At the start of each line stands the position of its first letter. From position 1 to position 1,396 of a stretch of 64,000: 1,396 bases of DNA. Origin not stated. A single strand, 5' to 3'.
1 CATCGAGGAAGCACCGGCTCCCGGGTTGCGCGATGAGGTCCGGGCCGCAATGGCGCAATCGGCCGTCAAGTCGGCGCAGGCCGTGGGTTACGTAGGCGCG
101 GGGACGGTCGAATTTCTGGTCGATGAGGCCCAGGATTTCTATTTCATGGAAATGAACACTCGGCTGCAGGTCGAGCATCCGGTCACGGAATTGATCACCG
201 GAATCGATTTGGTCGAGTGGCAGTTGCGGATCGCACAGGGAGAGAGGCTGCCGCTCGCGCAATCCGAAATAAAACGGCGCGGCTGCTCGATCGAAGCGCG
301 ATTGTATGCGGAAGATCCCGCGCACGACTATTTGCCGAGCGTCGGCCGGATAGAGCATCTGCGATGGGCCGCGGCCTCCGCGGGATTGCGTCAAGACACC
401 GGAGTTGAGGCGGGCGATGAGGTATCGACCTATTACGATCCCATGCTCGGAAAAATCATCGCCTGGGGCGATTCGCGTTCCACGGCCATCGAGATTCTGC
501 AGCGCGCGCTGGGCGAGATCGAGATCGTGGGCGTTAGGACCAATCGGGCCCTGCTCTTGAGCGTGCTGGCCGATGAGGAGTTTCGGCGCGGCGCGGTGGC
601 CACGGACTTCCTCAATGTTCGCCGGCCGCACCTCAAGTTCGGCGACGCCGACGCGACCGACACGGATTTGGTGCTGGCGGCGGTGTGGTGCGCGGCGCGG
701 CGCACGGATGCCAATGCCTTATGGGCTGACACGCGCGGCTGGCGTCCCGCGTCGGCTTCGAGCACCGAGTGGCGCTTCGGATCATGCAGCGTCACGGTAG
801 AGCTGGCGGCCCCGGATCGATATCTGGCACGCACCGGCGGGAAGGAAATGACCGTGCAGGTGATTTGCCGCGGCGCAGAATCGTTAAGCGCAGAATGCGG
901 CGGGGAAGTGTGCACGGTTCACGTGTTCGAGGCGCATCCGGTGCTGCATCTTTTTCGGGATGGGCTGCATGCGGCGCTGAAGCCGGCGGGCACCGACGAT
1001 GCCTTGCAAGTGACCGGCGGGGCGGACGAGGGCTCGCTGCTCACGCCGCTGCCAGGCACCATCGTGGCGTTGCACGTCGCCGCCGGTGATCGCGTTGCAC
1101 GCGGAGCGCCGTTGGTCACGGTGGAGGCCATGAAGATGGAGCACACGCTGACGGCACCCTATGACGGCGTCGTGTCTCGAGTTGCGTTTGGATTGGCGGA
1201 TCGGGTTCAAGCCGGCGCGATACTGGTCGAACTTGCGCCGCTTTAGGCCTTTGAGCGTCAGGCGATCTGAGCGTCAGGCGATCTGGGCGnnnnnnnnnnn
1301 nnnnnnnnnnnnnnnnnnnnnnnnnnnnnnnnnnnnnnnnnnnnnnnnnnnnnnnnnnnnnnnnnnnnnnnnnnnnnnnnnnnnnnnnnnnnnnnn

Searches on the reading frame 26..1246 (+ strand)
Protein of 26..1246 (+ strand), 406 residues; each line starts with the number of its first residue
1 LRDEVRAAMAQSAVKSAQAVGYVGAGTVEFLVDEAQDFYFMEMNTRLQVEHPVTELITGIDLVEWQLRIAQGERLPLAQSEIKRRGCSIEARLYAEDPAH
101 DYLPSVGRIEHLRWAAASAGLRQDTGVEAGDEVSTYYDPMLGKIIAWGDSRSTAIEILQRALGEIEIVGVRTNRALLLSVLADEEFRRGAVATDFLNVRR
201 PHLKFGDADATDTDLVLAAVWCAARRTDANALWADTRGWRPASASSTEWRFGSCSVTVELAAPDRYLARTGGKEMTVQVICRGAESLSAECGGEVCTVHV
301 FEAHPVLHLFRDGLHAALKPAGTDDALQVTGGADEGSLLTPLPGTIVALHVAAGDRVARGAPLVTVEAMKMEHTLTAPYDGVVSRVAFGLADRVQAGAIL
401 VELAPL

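Call 54: search_protein_families(library=pfam, proteins=[window:26-1246:+], max_evalue=0.00001)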
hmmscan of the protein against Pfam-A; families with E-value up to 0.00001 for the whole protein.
window:26-1246:+ (406 aa): 5 families
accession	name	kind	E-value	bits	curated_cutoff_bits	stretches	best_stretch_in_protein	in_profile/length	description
PF02785.25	Biotin_carb_C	-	6.1e-35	120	32.4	1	90-197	1-107/108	Biotin carboxylase C-terminal domain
PF02786.22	CPSase_L_D2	-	1.5e-26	93.6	19.8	1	2-76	134-209/211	Carbamoyl-phosphate synthase L chain, ATP binding domain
PF00364.28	Biotin_lipoyl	-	1.1e-14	54.4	22.1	1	340-403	5-73/73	Biotin-requiring enzyme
PF21139.3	BT_MCC_alpha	-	7.7e-08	33.2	31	1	213-319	3-114/118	Methylcrotonyl-CoA carboxylase, alpha-subunit, BT domain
PF13437.12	HlyD_3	-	1.4e-06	29.5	22.2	0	374-405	1-32/106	HlyD family secretion protein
